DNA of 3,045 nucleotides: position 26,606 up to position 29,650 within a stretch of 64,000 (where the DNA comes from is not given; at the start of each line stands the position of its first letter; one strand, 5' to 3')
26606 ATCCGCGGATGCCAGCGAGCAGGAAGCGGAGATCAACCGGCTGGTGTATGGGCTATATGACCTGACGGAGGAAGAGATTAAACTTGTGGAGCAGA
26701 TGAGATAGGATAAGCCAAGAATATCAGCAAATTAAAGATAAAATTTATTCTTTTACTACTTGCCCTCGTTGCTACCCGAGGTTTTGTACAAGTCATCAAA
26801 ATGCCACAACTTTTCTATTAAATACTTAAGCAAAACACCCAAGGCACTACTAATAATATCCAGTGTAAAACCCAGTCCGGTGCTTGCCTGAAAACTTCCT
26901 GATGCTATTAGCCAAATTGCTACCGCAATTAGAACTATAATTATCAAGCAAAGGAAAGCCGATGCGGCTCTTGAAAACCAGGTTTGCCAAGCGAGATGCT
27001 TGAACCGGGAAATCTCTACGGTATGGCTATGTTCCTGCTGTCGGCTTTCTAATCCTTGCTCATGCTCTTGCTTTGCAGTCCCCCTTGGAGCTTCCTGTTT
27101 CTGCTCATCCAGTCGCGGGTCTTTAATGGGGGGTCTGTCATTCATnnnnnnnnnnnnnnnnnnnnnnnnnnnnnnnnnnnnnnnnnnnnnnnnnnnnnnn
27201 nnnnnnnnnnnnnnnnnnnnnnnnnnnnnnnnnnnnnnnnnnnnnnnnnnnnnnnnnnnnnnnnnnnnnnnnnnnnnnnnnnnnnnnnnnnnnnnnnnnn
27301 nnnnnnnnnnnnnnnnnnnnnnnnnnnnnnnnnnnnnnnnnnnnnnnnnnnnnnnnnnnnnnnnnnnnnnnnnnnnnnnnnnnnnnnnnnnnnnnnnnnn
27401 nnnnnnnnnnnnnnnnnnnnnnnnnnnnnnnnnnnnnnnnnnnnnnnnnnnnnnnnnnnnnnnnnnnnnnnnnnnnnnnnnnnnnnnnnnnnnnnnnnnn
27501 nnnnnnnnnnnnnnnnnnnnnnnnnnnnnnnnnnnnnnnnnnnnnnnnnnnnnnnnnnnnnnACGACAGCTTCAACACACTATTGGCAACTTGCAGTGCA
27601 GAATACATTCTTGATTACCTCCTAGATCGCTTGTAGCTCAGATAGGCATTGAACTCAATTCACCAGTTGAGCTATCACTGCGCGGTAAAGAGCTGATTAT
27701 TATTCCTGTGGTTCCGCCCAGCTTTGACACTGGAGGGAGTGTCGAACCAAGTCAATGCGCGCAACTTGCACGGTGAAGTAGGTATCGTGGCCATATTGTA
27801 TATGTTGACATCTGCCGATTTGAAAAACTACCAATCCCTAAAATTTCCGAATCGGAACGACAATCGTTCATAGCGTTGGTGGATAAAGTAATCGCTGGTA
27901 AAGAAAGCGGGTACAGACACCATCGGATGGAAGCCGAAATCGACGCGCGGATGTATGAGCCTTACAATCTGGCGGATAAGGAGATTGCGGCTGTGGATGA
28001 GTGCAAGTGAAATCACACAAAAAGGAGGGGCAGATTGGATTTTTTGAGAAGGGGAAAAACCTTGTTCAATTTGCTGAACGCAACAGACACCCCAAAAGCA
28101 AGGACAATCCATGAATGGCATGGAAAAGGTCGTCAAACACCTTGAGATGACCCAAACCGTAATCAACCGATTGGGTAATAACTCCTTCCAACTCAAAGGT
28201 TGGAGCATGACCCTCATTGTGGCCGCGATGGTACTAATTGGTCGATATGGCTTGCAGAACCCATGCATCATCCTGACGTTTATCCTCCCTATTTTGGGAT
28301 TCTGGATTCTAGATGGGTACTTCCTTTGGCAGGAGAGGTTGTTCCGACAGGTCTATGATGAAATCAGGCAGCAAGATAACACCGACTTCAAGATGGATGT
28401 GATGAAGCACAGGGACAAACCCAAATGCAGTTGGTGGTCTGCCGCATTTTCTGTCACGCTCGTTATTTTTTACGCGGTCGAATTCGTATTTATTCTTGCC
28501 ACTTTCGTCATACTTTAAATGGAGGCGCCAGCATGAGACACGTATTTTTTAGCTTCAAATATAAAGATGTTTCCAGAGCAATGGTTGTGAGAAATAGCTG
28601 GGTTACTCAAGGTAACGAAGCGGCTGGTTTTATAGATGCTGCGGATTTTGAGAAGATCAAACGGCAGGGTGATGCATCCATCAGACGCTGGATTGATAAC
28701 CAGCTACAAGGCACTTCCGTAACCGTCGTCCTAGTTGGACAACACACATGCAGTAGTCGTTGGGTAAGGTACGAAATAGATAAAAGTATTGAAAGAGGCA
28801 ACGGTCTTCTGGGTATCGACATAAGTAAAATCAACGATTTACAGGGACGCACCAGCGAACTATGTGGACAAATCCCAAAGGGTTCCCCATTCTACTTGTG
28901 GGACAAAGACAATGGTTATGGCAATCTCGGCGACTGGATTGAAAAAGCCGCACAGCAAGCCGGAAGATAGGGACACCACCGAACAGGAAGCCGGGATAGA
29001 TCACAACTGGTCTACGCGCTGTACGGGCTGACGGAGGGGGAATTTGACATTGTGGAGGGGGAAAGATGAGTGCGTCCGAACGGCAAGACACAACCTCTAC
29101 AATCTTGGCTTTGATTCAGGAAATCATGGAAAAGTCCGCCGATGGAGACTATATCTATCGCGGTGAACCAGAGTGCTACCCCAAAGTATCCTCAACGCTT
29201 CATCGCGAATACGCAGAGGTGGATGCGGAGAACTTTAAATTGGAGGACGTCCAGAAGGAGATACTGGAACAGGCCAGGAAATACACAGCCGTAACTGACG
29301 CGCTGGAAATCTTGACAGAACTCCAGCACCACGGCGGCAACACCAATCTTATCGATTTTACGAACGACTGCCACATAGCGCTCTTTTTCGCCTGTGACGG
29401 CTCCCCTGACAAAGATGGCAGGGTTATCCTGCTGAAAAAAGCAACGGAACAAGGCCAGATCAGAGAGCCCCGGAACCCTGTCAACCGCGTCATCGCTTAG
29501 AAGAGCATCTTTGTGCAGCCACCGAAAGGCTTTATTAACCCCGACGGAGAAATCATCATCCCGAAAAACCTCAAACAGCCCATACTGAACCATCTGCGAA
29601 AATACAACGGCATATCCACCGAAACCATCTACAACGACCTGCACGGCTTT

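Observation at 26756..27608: Panacea-domain (DUF4065) gene with a homopolymer frameshift, translationally abutting a 2-TM membrane protein: PanA/PanT-like toxin-antitoxin candidate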

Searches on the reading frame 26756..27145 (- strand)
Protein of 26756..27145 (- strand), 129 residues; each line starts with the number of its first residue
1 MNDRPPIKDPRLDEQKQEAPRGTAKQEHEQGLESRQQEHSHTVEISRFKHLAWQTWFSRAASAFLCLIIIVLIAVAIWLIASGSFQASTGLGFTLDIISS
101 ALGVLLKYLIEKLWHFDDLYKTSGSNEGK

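Call 3: search_protein_families(library=pfam, proteins=[window:26756-27145:-], max_evalue=0.1)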
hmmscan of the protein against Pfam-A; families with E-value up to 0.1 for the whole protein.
window:26756-27145:- (129 aa): 3 families
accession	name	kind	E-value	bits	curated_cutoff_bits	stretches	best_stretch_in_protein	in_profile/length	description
PF02628.20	COX15-CtaA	-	0.00013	21.5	29.9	1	24-104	46-128/322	Cytochrome oxidase assembly protein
PF04143.19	Sulf_transp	-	0.0085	16.1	27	1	46-99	162-214/310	Sulphur transport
PF16165.10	Ferlin_C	-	0.037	14.4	29.4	1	15-80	78-142/154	Ferlin C-terminus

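Call 6: find_homologous_proteins(query=window:26756-27145:-)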
Query window:26756-27145:- (129 aa): 2 proteins with E <= 0.001 among 30 candidates.
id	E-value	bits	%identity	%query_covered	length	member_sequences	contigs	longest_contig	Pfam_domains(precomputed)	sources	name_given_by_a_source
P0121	4.6e-80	284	100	100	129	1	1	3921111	-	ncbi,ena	-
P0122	4.1e-32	129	53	100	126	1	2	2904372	-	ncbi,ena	-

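Call 20: find_encoding_contigs(protein=P0121, flank=1500, max_places=3)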
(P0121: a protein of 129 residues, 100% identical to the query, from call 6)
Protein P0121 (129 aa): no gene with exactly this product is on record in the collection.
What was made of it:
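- Tried and rejected: find_encoding_contigs on the window's PanT (P0121): not on record (call 20).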

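Call 25: find_homologous_proteins(query=A3, max_evalue=0.01)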
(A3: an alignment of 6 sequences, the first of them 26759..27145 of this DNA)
Query A3 (6 sequences) (129 aa, profile of the alignment): 6 proteins with E <= 0.01 among 4968 candidates.
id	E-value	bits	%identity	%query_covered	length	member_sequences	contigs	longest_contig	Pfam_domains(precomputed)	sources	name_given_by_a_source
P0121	2.5e-59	217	100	100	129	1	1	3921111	-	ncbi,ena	-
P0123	2.9e-54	200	48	95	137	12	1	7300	-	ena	-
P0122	4.9e-53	196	53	100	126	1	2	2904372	-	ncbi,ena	-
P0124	1.0e-50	189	51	83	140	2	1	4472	-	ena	-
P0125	1.6e-41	159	34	88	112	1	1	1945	-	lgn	-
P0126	2.1e-40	156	41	95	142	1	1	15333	-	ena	-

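Call 27: find_encoding_contigs(protein=P0126, flank=5000, max_places=2)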
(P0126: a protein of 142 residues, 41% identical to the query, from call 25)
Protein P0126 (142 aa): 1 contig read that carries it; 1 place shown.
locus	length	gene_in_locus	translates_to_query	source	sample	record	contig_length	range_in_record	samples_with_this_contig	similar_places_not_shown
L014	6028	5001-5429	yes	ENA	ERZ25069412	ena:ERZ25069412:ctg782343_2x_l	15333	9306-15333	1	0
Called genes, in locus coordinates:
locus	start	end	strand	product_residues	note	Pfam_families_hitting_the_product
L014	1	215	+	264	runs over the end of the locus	-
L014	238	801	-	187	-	PF28043:KwaA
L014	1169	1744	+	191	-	-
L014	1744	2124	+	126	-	-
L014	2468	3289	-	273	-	-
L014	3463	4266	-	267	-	PF26915:Phage_P4_cII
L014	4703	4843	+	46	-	-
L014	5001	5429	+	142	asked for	-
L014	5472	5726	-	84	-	-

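Call 33: find_related_loci(query=A3, collection=genome_contigs, flank=8000)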
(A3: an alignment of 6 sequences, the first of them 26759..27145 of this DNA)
Query A3 (129 aa) in genome_contigs; peptide patterns used: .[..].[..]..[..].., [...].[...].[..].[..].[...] (x = any residue, [..] = any of these).
111 stretches matched a pattern; 4 encode a relative of the query (tblastn E <= 1e-3); 4 distinct loci.
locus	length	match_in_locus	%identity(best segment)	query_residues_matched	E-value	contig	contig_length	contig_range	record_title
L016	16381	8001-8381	78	3-129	2e-64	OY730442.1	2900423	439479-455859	MAG: Arenicellales bacterium isolate a2271f91-884a-4664-afb6-7c1ea3e8873e genome assembly, chromosome: 1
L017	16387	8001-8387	75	1-129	4e-61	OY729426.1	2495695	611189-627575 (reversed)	MAG: Nitrospirales bacterium isolate 092cc351-3adc-43ff-9a6e-f4966337217d genome assembly, chromosome: 1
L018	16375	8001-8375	53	1-129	1e-39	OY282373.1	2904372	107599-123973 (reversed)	MAG: uncultured Nitrospirales bacterium genome assembly, chromosome: 1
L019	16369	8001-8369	47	7-129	1e-34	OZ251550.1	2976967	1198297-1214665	MAG: Nitrospirales bacterium isolate d59870a2-bf11-498b-9867-9f61eb436578 genome assembly, chromosome: 1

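Call 35: search_protein_representatives(protein=window:26759-27145:-)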
Query: 129 residues. Proteins with E-value up to 0.001 (for the whole library): 6; up to 1e-10: 6; up to 1e-30: 1. The best 6 are listed.
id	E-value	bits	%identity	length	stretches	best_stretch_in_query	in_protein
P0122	1.3e-32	128.7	55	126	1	2-126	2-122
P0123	1.2e-27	112.7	48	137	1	6-129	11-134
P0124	6.2e-23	97.4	51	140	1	17-122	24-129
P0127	2.1e-16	76.3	33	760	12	85-128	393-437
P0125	1.0e-13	67.7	35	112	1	28-119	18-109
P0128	9.6e-12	61.3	34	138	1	21-121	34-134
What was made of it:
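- Rarity of PanT: only ~8 clusters in 5.8e9 and 1.8e9 proteins (calls 25, 35).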

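Call 43: search_protein_families(library=ncbifam, proteins=[window:26759-27145:-], max_evalue=0.01)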
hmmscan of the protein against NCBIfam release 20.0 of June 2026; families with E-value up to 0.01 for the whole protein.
window:26759-27145:- (129 aa): 1 family
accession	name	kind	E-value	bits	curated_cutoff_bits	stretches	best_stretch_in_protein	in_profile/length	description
TIGR01620.2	hyp_HI0043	subfamily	0.0034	17.1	160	1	13-119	18-122/329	TIGR01620 family protein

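Call 44: search_protein_families(library=padloc, proteins=[window:26759-27145:-], max_evalue=0.01)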
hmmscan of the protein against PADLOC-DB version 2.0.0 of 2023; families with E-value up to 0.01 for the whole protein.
window:26759-27145:- (129 aa): 0 families

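Call 55: search_protein_families(library=phrogs, proteins=[window:26759-27145:-], max_evalue=0.01)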
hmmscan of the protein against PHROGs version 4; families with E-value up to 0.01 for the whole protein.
window:26759-27145:- (129 aa): 1 family
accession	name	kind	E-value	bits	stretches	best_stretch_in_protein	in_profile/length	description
phrog_3996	-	moron, auxiliary metabolic gene and host takeover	0.0055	17.3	1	35-98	67-122/152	membrane protein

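Call 62: predict_structure(alignment_id=A4)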
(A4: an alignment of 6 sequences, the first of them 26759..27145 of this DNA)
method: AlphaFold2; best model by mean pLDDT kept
length: 129 residues; sequences in the alignment: 6
mean_pLDDT: 59.7   pTM: 0.33
mean pLDDT of the five models: 59.7, 59.6, 59.5, 59.0, 51.1
residues with pLDDT >= 90: 0; 70-90: 30; 50-70: 69; < 50: 30
segments of 3 or more residues with pLDDT < 50: 1-3, 11-23, 39-41, 123-129
pLDDT, mean of each block of 10 residues (from residue 1): 49 47 53 53 54 63 75 79 62 68 71 56 45
secondary structure, 60 per line:
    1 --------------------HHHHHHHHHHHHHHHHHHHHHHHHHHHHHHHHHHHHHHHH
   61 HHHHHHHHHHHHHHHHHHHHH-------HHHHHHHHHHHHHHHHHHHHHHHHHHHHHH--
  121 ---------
elements in order: H21-81 H89-118
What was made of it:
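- On Membrane PanT clusters T3/T12 (validated): AF2 predicts helices 21-81 and 89-118, but at low confidence (pLDDT 59.7) (call 62).
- Tried and rejected: The AF2 model of PanT: too low in confidence (pLDDT 59.7) for a fold search (call 62).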

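Call 70: find_related_loci(query=A3, collection=metagenome_contigs, flank=3000)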
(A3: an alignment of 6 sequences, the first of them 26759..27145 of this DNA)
Query A3 (129 aa) in metagenome_contigs; peptide patterns used: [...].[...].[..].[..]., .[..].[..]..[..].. (x = any residue, [..] = any of these).
356 stretches matched a pattern, but none encodes a relative of the query by tblastn (E <= 1e-3).

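Call 71: find_related_loci(query=A3, collection=viral_contigs, flank=3000)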
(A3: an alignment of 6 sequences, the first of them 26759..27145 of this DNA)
Query A3 (129 aa) in viral_contigs; peptide patterns used: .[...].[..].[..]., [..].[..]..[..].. (x = any residue, [..] = any of these).
239 stretches matched a pattern, but none encodes a relative of the query by tblastn (E <= 1e-3).

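Call 72: search_dna_similar(query=window:26759-27145:-, collection=plasmids, mode=protein, max_evalue=0.01)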
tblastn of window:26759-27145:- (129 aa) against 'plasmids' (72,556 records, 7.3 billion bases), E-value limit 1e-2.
No match.

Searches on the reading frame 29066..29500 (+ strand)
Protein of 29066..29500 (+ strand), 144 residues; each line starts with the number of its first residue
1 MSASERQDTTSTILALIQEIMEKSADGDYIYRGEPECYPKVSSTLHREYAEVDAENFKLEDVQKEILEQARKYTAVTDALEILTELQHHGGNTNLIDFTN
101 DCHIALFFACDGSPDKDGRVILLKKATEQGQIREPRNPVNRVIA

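Call 3: search_protein_families(library=pfam, proteins=[window:29066-29500:+], max_evalue=0.1)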
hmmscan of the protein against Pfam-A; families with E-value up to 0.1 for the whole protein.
window:29066-29500:+ (144 aa): 3 families
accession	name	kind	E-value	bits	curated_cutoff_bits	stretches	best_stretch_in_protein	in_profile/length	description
PF08867.16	FRG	-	6.4e-14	53.1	25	1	28-116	2-92/94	FRG domain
PF12181.14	MogR_DNAbind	-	0.014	15.7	25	1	28-79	93-144/151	DNA binding domain of the motility gene repressor (MogR)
PF14066.11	DUF4256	-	0.058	13.5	27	1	71-140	26-96/173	Protein of unknown function (DUF4256)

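Call 44: search_protein_families(library=padloc, proteins=[window:29066-29500:+], max_evalue=0.01)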
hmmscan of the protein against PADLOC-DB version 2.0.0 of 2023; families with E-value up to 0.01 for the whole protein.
window:29066-29500:+ (144 aa): 13 families
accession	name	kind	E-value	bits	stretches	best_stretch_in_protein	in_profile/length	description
PDLC04933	PDC-S15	-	5.2e-17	60.3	1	8-128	10-128/286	-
PDLC04936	PDC-S15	-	6.1e-16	56.6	1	1-128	15-144/300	-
PDLC04938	PDC-S15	-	5e-15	53.7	1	9-137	44-177/276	-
PDLC04937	PDC-S15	-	3.6e-13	47.7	1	23-116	31-132/254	-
PDLC04926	PDC-S15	-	1.4e-12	45.2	1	62-128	65-136/300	-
PDLC04932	PDC-S15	-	2.7e-12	44.7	1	7-114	21-143/324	-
PDLC04934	PDC-S15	-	1.3e-10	38.9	1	13-116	45-154/416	-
PDLC04927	PDC-S15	-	9.4e-10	35.9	1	19-117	27-123/422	-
PDLC04931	PDC-S15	-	2.2e-09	35.5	1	9-112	44-158/282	-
PDLC04940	PDC-S15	-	4.2e-07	27.8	1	8-122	36-167/280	-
PDLC04929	PDC-S15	-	1e-05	23.6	1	54-119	68-132/308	-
PDLC04930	PDC-S15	-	4.4e-05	20.7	1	15-113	14-115/380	-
PDLC04939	PDC-S15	-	8.1e-05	19.7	1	25-112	28-111/487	-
